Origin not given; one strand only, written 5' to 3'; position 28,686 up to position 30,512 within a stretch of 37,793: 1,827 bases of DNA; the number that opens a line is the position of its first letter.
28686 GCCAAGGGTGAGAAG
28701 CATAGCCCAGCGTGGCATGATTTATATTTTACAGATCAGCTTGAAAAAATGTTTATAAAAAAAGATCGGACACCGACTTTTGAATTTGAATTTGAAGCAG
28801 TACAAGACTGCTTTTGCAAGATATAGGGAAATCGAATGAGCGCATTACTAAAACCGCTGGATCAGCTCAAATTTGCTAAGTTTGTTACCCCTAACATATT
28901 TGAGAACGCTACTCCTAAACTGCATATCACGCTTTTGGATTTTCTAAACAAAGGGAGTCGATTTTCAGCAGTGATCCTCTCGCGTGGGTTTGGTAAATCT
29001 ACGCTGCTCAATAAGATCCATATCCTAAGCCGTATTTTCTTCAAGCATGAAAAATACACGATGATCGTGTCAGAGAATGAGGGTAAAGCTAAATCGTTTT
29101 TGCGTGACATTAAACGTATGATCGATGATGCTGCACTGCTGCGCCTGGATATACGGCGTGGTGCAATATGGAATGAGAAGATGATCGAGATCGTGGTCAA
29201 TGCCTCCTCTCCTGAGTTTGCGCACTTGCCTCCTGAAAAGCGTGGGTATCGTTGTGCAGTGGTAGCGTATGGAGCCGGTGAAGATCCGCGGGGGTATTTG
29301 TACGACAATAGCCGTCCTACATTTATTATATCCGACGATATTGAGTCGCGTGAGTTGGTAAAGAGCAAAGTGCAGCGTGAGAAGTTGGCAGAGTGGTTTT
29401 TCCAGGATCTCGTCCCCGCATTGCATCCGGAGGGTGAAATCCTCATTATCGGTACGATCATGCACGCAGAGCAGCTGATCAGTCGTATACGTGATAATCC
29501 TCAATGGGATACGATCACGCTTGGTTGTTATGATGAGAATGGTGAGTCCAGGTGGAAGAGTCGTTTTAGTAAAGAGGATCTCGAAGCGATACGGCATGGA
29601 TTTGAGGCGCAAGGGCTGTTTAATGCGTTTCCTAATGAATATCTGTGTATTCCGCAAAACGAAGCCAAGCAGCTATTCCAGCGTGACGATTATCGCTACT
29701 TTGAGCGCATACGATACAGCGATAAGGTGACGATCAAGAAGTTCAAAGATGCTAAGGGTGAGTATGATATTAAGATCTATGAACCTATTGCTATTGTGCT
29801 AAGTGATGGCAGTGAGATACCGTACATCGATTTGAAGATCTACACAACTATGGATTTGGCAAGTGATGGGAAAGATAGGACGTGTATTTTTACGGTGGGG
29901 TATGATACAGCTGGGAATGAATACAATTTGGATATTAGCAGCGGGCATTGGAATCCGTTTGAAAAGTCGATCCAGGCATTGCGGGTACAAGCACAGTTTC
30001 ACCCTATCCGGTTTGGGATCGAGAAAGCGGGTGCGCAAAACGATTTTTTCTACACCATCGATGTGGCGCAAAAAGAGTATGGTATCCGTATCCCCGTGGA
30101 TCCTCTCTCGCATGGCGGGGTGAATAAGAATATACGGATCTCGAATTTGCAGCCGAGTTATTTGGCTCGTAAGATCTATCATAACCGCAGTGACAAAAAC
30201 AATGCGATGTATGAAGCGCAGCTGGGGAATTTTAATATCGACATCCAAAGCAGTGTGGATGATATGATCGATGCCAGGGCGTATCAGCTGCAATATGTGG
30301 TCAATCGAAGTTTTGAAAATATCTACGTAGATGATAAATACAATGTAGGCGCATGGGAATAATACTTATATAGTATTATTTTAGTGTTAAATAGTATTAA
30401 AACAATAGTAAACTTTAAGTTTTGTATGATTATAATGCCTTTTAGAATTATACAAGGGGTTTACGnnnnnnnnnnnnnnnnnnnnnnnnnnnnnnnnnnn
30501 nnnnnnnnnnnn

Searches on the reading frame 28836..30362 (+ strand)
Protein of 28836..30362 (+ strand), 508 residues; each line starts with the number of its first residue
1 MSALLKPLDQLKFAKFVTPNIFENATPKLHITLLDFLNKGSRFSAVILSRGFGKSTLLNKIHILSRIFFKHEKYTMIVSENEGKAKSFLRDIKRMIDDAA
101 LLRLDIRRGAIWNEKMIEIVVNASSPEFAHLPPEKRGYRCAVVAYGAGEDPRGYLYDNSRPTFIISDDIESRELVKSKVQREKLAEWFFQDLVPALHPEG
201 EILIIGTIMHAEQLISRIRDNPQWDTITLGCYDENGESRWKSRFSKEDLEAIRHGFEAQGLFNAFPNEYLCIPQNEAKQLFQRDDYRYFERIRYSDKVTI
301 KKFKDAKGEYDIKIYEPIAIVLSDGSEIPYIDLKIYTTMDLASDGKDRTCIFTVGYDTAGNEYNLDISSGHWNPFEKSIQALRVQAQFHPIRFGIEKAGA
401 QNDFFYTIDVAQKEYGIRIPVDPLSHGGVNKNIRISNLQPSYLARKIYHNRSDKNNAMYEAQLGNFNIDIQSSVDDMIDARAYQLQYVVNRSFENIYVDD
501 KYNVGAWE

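Call 3: search_protein_families(library=pfam, proteins=[window:28836-30362:+], max_evalue=0.1)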
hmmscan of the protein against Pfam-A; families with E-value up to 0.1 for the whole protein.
window:28836-30362:+ (508 aa): 0 families

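Call 12: search_protein_families(library=phrogs, proteins=[window:28836-30362:+], max_evalue=0.001)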
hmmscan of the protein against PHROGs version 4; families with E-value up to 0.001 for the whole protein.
window:28836-30362:+ (508 aa): 6 families
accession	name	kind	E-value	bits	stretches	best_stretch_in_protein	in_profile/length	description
phrog_38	-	head and packaging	9.5e-61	207.4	1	9-492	272-707/760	terminase large subunit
phrog_14112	-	unknown function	1.8e-09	38.5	1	38-191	99-242/247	-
phrog_4758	-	head and packaging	1.5e-06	28.8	1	11-218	26-217/243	terminase large subunit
phrog_5989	-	head and packaging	3.5e-05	24.1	1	41-142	156-254/347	terminase large subunit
phrog_17672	-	head and packaging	3.5e-05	23.9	1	11-207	33-216/395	terminase large subunit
phrog_5573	-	head and packaging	4.2e-05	24.1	1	222-489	10-235/250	terminase large subunit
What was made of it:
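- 28836..30362 (+): Terminase large subunit (TerL), upstream border of the slot. phrog_38 terminase large subunit, E 9.5e-61 (call 12).
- Checked: TerL, 28836-30362: PHROG terminase large subunit, E 9.5e-61 (call 12).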

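Call 15: find_related_loci(query=window:28836-30362:+, collection=viral_contigs, flank=10000)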
Query window:28836-30362:+ (508 aa) in viral_contigs; peptide patterns used: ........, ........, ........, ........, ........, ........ (x = any residue, [..] = any of these).
2 stretches matched a pattern, but none encodes a relative of the query by tblastn (E <= 1e-3).
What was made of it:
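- Tried and rejected: A TerL scan of viral contigs found no relative (call 15).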

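Call 24: find_homologous_proteins(query=window:28836-30362:+, max_evalue=0.00001)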
Query window:28836-30362:+ (508 aa): 148 proteins with E <= 0.00001 among 6860 candidates; the best 120 are listed.
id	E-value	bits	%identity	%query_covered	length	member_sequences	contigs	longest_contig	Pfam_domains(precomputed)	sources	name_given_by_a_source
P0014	0.0e+0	1163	100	100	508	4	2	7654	-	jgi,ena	-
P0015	0.0e+0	1013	86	100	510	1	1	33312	-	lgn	-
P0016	3.1e-253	859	74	100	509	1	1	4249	-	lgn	-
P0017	8.0e-221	752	66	99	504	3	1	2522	-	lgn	-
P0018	3.2e-210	717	63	99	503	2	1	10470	-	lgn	-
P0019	8.5e-202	690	61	99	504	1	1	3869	-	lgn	-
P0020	6.3e-171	588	54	100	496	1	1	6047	-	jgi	-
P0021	1.4e-169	583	55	98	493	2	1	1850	-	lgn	-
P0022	1.8e-168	580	54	98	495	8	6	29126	-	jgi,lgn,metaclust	metaclust:\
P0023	1.6e-167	577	54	96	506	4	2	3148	-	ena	-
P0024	1.3e-161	557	51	99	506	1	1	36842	-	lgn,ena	-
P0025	5.9e-159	548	53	96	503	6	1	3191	-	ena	-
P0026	1.5e-157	544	52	99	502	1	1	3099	-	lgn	-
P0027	3.6e-154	533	50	99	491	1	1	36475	-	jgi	jgi:hypothetical protein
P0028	1.0e-149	518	49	96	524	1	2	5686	-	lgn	-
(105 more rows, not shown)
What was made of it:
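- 28836..30362 (+): 148 homologues, all those named by a source being Campylobacterota (call 24).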

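Call 26: find_related_loci(query=A1, collection=genome_contigs, flank=10000)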
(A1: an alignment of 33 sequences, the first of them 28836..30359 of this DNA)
Query A1 (508 aa) in genome_contigs; peptide patterns used: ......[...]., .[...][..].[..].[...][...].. (x = any residue, [..] = any of these).
600 stretches matched a pattern (row limit reached: there are more); 13 encode a relative of the query (tblastn E <= 1e-3); 13 distinct loci.
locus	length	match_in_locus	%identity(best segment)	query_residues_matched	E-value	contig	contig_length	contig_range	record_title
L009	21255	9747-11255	42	5-497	3e-122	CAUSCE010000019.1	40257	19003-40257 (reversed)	MAG TPA_asm: uncultured Campylobacter sp. isolate ERR9969208_bin.28_MetaWRAP_v1.3_MAG genome assembly, contig: ERZ216159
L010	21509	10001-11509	41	5-497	3e-121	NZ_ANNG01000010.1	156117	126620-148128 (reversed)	Campylobacter concisus UNSWCS Contig_10, whole genome shotgun sequence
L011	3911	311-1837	42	11-507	1e-123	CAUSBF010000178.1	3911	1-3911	MAG TPA_asm: uncultured Campylobacter sp. isolate ERR9969190_bin.13_MetaWRAP_v1.3_MAG genome assembly, contig: ERZ216157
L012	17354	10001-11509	42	5-497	5e-121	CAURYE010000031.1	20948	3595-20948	MAG TPA_asm: uncultured Campylobacter sp. isolate ERR9969244_bin.1_MetaWRAP_v1.3_MAG genome assembly, contig: ERZ2161600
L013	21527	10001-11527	42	11-507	6e-120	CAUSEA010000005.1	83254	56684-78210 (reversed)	MAG TPA_asm: uncultured Campylobacter sp. isolate ERR9969160_bin.31_MetaWRAP_v1.3_MAG genome assembly, contig: ERZ216157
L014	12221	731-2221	42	5-499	1e-119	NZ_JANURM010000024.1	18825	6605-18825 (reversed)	Campylobacter gastrosuis strain PS10 PS10_seq24, whole genome shotgun sequence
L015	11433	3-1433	40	31-497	1e-109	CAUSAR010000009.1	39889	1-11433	MAG TPA_asm: uncultured Campylobacter sp. isolate ERR9969184_bin.7_MetaWRAP_v1.3_MAG genome assembly, contig: ERZ2161615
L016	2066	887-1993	43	11-384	1e-96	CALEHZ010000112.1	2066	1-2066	MAG TPA_asm: uncultured Campylobacter sp. isolate SRR6425755_bin.65_CONCOCT_v1.1_MAG genome assembly, contig: ERZ1767606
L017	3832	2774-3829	39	5-348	5e-72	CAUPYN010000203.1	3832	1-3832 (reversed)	MAG TPA_asm: uncultured Campylobacter sp. isolate ERR9968942_bin.28_MetaWRAP_v1.3_MAG genome assembly, contig: ERZ216158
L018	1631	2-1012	40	183-507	1e-75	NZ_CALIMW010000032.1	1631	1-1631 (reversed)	MAG: uncultured Campylobacter sp. isolate ERR589636_bin.45_CONCOCT_v1.1_MAG ERZ773055.17570, whole genome shotgun sequen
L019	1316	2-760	42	259-507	1e-59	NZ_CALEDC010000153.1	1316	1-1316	MAG: uncultured Campylobacter sp. isolate ERR589362_bin.45_CONCOCT_v1.1_MAG ERZ772762.35823, whole genome shotgun sequen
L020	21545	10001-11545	42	5-507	5e-120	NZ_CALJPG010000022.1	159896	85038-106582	MAG: uncultured Campylobacter sp. isolate ERR589463_bin.19_CONCOCT_v1.1_MAG ERZ772919.14, whole genome shotgun sequence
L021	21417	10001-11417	33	5-496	2e-31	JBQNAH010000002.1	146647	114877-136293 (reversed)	MAG: Campylobacter sp. isolate A26_bin.67 NODE_71_length_146647_cov_13.189649, whole genome shotgun sequence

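Call 27: find_related_loci(query=A1, collection=metagenome_contigs, flank=10000)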
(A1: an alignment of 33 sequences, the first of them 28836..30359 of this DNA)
Query A1 (508 aa) in metagenome_contigs; peptide patterns used: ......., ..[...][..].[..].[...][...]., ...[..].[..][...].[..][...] (x = any residue, [..] = any of these).
600 stretches matched a pattern (row limit reached: there are more); 72 encode a relative of the query (tblastn E <= 1e-3); 71 distinct loci.
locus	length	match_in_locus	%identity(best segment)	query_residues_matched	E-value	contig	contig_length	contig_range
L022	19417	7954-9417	54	9-508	1e-178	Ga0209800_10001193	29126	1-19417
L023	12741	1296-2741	45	5-493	5e-140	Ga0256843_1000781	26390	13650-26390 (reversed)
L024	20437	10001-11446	45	5-493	1e-139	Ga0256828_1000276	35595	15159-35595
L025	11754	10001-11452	44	5-495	3e-139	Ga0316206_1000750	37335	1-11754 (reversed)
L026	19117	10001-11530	44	10-507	1e-137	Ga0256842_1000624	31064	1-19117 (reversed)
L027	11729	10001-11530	44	10-507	1e-137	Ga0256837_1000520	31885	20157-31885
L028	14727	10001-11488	44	10-493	2e-136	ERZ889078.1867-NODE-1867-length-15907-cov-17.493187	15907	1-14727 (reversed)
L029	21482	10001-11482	44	1-507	1e-133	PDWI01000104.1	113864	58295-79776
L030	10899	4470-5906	44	5-495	3e-132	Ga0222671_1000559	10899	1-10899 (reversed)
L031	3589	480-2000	42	9-494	1e-135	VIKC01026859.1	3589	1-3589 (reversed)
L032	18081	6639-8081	43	1-493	7e-127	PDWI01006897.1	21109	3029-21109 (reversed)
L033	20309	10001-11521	41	1-493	4e-124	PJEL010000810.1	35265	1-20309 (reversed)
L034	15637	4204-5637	43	11-493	1e-123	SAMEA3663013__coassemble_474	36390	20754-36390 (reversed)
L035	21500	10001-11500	43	5-494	2e-122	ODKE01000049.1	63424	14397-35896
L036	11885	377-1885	42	5-497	7e-122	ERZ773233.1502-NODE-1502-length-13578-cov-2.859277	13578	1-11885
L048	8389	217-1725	42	5-497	2e-120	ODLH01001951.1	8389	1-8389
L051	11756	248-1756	42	5-497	7e-120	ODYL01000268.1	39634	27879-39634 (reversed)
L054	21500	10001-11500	42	5-494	1e-119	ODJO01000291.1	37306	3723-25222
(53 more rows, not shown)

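Call 28: find_related_loci(query=A1, collection=viral_contigs, flank=10000)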
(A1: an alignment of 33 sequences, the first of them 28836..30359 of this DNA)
Query A1 (508 aa) in viral_contigs; peptide patterns used: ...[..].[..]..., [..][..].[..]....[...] (x = any residue, [..] = any of these).
600 stretches matched a pattern (row limit reached: there are more); 408 encode a relative of the query (tblastn E <= 1e-3); the best 80 are kept; 80 distinct loci.
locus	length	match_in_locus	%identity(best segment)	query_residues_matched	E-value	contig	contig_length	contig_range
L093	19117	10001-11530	44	10-507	2e-137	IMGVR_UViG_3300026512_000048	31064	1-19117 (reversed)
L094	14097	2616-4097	42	5-493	5e-125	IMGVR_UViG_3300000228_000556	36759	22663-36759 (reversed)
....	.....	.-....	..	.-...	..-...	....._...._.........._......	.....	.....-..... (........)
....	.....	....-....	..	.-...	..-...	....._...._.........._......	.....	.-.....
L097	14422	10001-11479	43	8-493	1e-117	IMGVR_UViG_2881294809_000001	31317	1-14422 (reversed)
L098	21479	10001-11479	43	8-493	3e-117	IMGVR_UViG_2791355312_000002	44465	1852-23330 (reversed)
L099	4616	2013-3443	40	5-487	1e-116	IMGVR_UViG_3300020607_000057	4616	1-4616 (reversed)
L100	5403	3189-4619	40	5-487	2e-116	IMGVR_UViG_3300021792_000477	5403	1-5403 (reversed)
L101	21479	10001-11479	44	8-493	7e-119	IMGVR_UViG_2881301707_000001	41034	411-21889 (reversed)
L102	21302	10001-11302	28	4-486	5e-48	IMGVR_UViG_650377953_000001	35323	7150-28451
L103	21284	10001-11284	25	11-483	9e-42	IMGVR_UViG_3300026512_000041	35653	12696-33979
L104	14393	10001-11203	26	39-486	6e-40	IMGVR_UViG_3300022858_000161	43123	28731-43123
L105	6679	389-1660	28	13-488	1e-38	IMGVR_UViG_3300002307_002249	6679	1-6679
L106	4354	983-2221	26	29-486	4e-38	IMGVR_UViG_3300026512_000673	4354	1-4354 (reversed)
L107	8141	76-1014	30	142-486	2e-36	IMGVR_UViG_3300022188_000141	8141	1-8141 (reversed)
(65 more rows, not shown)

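Call 32: search_protein_families(library=pfam, proteins=[L023:2855-3595:+, L030:6057-6686:+, L030:6774-7292:+, L048:1844-2974:+, L048:2967-3593:+, L051:1977-2699:+, L051:2696-3145:+, L051:3151-3552:+, L094:4234-4902:+], max_evalue=0.01)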
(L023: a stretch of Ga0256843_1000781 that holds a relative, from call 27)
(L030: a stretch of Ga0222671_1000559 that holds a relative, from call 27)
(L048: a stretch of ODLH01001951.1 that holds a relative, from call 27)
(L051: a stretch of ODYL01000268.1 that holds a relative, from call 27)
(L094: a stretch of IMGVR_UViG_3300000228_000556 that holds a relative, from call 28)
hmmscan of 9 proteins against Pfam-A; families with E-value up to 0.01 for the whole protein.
L023:2855-3595:+ (246 aa): 1 family
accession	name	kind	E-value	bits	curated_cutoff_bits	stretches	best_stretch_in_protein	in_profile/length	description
PF01051.27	Rep3_N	-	6.2e-11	43.3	22.4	1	8-182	1-140/141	Initiator Replication protein, WH1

L030:6057-6686:+ (209 aa): 2 families
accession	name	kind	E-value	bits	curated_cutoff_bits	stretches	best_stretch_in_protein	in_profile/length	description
PF00239.26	Resolvase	-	5.5e-31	108.1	23.3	1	12-152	1-144/145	Resolvase, N terminal domain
PF02796.21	HTH_7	-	0.00017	22.1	23.8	1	171-198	11-38/45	Helix-turn-helix domain of resolvase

L030:6774-7292:+ (172 aa): 2 families
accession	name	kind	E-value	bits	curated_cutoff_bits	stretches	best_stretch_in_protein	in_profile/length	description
PF05732.17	RepL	-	9.9e-11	41.8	20.3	1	3-150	4-143/164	Firmicute plasmid replication protein (RepL)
PF20217.3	DUF6577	-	0.007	16.5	27.8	1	95-152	2-59/204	Family of unknown function (DUF6577)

L048:1844-2974:+ (376 aa): 4 families
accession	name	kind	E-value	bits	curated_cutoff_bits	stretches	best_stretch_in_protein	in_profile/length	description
PF13304.12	AAA_21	-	6.2e-27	95.9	27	1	50-328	2-302/304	AAA domain, putative AbiEii toxin, Type IV TA system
PF02463.25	SMC_N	-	6.7e-05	22.9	40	1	49-332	26-205/220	RecF/RecN/SMC N terminal domain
PF13175.12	AAA_15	-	8e-05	22.9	32.1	0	87-328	118-373/374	AAA ATPase domain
PF00005.33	ABC_tran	-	0.00039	21.5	25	1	43-132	7-80/137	ABC transporter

L048:2967-3593:+ (208 aa): 2 families
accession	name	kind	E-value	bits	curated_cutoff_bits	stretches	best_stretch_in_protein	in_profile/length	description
PF13707.11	RloB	-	4.8e-10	40.4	31.5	1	18-193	1-177/195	RloB-like protein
PF14103.11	DUF4276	-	0.0024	18.5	30.2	1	22-149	1-138/192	Domain of unknown function (DUF4276)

L051:1977-2699:+ (240 aa): 0 families

L051:2696-3145:+ (149 aa): 0 families

L051:3151-3552:+ (133 aa): 1 family
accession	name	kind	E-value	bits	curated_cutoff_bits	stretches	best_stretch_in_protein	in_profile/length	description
PF20755.2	DUF6834_C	-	0.0085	16.8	27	0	18-102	22-104/129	Domain of unknown function (DUF6834), C-terminal domain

L094:4234-4902:+ (222 aa): 2 families
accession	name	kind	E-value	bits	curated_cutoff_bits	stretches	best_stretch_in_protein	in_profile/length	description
PF00239.26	Resolvase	-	1.7e-32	112.9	23.3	1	2-149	1-141/145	Resolvase, N terminal domain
PF02796.21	HTH_7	-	0.001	19.6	23.8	1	187-222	9-44/45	Helix-turn-helix domain of resolvase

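Call 38: find_encoding_contigs(protein=P0015, flank=10000, max_places=1)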
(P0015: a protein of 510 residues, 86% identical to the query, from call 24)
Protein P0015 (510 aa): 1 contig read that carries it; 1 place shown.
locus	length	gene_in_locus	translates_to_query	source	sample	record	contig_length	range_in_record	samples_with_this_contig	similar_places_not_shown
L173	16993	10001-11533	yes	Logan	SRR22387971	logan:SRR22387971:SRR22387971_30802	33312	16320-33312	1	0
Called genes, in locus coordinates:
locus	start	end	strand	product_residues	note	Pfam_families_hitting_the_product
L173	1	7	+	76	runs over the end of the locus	-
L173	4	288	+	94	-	-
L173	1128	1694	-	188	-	-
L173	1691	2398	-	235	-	PF01381:HTH_3 (weak), PF00717:Peptidase_S24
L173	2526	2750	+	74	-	-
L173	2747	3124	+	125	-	-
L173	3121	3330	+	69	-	-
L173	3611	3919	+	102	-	PF01807:Zn_ribbon_DnaG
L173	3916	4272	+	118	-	PF09643:YopX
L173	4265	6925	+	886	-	PF08706:D5_N (weak), PF19263:DUF5906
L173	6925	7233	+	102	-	-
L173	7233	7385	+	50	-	-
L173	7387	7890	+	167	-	PF05284:DUF736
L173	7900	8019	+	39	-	-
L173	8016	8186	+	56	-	-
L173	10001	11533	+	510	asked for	-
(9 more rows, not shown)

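Call 39: find_encoding_contigs(protein=P0024, flank=10000, max_places=1)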
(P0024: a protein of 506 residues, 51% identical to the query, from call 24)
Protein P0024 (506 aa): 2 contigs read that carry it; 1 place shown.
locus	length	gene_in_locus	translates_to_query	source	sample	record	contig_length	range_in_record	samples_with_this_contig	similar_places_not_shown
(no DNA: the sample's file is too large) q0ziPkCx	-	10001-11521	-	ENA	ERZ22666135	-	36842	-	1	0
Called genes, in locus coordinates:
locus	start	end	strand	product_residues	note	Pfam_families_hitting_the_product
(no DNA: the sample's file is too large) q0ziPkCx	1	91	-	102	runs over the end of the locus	-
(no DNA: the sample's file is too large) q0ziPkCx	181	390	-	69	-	-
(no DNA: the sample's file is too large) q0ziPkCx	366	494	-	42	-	-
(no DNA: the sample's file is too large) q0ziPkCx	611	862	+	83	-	-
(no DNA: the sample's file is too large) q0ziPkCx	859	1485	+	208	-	PF02498:Bro-N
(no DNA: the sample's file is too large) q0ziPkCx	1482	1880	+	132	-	-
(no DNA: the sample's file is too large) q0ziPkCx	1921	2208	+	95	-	-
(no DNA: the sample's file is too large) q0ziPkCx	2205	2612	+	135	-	-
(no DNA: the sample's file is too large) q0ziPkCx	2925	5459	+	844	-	PF13155:Toprim_2, PF13362:Toprim_3 (weak), PF08706:D5_N (weak), PF19263:DUF5906, PF03288:Pox_D5 (weak)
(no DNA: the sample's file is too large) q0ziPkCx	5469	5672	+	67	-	-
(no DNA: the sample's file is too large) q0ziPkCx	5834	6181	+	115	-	-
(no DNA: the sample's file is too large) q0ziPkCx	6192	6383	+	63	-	-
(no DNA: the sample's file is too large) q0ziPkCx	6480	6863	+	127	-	-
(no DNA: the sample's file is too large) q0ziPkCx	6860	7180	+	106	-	PF07505:DUF5131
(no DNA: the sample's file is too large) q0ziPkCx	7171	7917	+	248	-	PF01555:N6_N4_Mtase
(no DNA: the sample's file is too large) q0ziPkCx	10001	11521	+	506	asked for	-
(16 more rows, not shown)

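Call 40: find_encoding_contigs(protein=P0027, flank=10000, max_places=1)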
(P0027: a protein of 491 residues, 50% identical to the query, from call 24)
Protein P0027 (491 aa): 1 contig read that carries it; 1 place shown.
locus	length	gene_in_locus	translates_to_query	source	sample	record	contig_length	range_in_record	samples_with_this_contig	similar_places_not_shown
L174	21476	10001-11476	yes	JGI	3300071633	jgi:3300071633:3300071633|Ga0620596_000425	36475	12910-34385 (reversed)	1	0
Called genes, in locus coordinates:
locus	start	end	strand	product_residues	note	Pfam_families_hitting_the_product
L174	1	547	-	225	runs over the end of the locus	PF00717:Peptidase_S24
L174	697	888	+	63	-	-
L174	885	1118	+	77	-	PF01381:HTH_3 (weak)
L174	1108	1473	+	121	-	-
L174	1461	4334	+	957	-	PF01807:Zn_ribbon_DnaG, PF13155:Toprim_2 (faint), PF19263:DUF5906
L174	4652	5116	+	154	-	PF05284:DUF736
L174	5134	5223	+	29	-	-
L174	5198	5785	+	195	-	-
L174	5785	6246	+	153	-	-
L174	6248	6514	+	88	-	-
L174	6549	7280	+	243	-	PF07505:DUF5131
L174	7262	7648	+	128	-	PF09643:YopX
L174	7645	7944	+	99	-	-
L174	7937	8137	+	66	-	-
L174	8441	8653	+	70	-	-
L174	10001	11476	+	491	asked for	-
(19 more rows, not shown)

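Call 70: search_protein_families(library=pfam, proteins=[L010:140-994:-, L010:984-2087:-, L010:2087-2791:-, L010:3121-4017:-, L010:3980-5338:-, L010:5821-6846:-, L010:7407-8624:+, L010:8612-9475:+, L029:1588-2610:+, L029:1005-1601:+], max_evalue=0.001)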
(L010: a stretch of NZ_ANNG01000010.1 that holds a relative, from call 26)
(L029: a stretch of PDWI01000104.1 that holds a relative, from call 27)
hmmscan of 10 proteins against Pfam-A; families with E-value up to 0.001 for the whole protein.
L010:140-994:- (284 aa): 1 family
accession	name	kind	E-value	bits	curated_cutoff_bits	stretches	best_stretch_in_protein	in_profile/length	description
PF01052.25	FliMN_C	-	3.1e-21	75.5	23.8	1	205-273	3-71/73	Type III flagellar switch regulator (C-ring) FliN C-term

L010:984-2087:- (367 aa): 2 families
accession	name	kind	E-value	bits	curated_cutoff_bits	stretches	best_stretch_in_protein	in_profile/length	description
PF02154.20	FliM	-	1.1e-74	250.9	27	1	42-232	1-192/192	Flagellar motor switch protein FliM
PF01052.25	FliMN_C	-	4.1e-15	55.9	23.8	1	256-325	3-72/73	Type III flagellar switch regulator (C-ring) FliN C-term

L010:2087-2791:- (234 aa): 3 families
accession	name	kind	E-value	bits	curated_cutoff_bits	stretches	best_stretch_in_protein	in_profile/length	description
PF04545.22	Sigma70_r4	-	3.3e-16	59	24.1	1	181-229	1-49/50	Sigma-70, region 4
PF04542.20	Sigma70_r2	-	6.6e-09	35.9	24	1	24-92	2-67/71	Sigma-70 region 2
PF08281.18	Sigma70_r4_2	-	6.4e-06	26.2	25.7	1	178-219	4-45/54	Sigma-70, region 4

L010:3121-4017:- (298 aa): 9 families
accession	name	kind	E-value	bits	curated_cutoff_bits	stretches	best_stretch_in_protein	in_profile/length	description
PF10609.15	ParA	-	4.2e-23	82.5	27.1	1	31-270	3-245/246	NUBPL iron-transfer P-loop NTPase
PF01656.29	CbiA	-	3.9e-19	69.3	25.4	1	34-246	1-121/125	CobQ/CobB/MinD/ParA nucleotide binding domain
PF13614.12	AAA_31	-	8.4e-19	68.6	27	1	32-193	2-170/177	AAA domain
PF00142.24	Fer4_NifH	-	3.6e-10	40.2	25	1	38-96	6-64/271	4Fe-4S iron sulfur cluster binding proteins, NifH/frxC family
PF02374.21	ArsA_ATPase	-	3.5e-07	30.2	24.3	1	36-86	5-54/305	Anion-transporting ATPase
PF09140.17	MipZ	-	2.6e-06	27.4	20.7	1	32-167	1-126/262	ATPase MipZ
PF03308.22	MeaB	-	6.1e-06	25.9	23.1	1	2-68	6-69/273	Methylmalonyl Co-A mutase-associated GTPase MeaB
PF16575.11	CLP1_P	-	7.1e-05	23.1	26.6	1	39-73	1-35/188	mRNA cleavage and polyadenylation factor CLP1 P-loop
PF07015.17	VirC1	-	0.00012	21.9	24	0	33-69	3-39/231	VirC1 protein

L010:3980-5338:- (452 aa): 7 families
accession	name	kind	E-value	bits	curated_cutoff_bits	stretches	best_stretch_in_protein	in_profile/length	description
PF00448.28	SRP54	-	1.8e-42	145.6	22.7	1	249-441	2-195/196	SRP54-type protein, GTPase domain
PF25199.1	nSTAND_NTPase5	-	3.6e-05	24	34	1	241-288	34-79/145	Novel STAND NTPase 5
PF13401.12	AAA_22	-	0.00019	22.2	27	1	247-273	4-30/130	AAA domain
PF20720.3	nSTAND3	-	0.0003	20.9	27.2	0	246-364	15-106/155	Novel STAND NTPase 3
PF02492.25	cobW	-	0.00043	20.3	20.7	0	250-340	2-96/180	CobW/HypB/UreG, nucleotide-binding domain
PF04851.21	ResIII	-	0.00066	20.1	22.5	0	240-274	19-49/164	Type III restriction enzyme, res subunit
PF00005.33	ABC_tran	-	0.00085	20.4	25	0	247-285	10-42/137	ABC transporter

L010:5821-6846:- (341 aa): 1 family
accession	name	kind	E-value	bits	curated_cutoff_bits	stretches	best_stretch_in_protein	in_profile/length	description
PF00557.29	Peptidase_M24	-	1.2e-60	205.3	23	1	120-334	2-207/208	Metallopeptidase family M24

L010:7407-8624:+ (405 aa): 2 families
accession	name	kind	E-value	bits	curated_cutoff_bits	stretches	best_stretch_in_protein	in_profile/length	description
PF01979.26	Amidohydro_1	-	7.1e-46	157.5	25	1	57-402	2-344/345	Amidohydrolase family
PF07969.17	Amidohydro_3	-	5.6e-05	23.2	29.7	0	293-386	358-460/472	Amidohydrolase family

L010:8612-9475:+ (287 aa): 3 families
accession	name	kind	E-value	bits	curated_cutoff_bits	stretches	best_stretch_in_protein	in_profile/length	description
PF01343.23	Peptidase_S49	-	3.5e-49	167.2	24.9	1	100-248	2-150/154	Peptidase family S49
PF25145.1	NfeD1b_N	-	1.4e-06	28.5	40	1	64-150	22-106/189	NfeD1b, N-terminal domain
PF01972.22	SDH_protease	-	5.4e-05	22.8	31.3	0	54-140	74-155/286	ClpP-like SDH-type serine proteinase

L029:1588-2610:+ (340 aa): 1 family
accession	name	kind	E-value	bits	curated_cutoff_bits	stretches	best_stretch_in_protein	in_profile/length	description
PF00145.23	DNA_methylase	-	9.4e-72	242.6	22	1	21-340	9-324/324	C-5 cytosine-specific DNA methylase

L029:1005-1601:+ (198 aa): 1 family
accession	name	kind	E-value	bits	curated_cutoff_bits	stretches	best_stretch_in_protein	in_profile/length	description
PF01555.25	N6_N4_Mtase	-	3.1e-15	57.2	26.7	1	75-179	139-209/221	DNA methylase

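Call 72: search_protein_families(library=ncbifam, proteins=[L030:6774-7292:+], max_evalue=0.01)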
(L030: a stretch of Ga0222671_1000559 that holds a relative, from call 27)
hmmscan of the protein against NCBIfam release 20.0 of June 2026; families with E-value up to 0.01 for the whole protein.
L030:6774-7292:+ (172 aa): 0 families
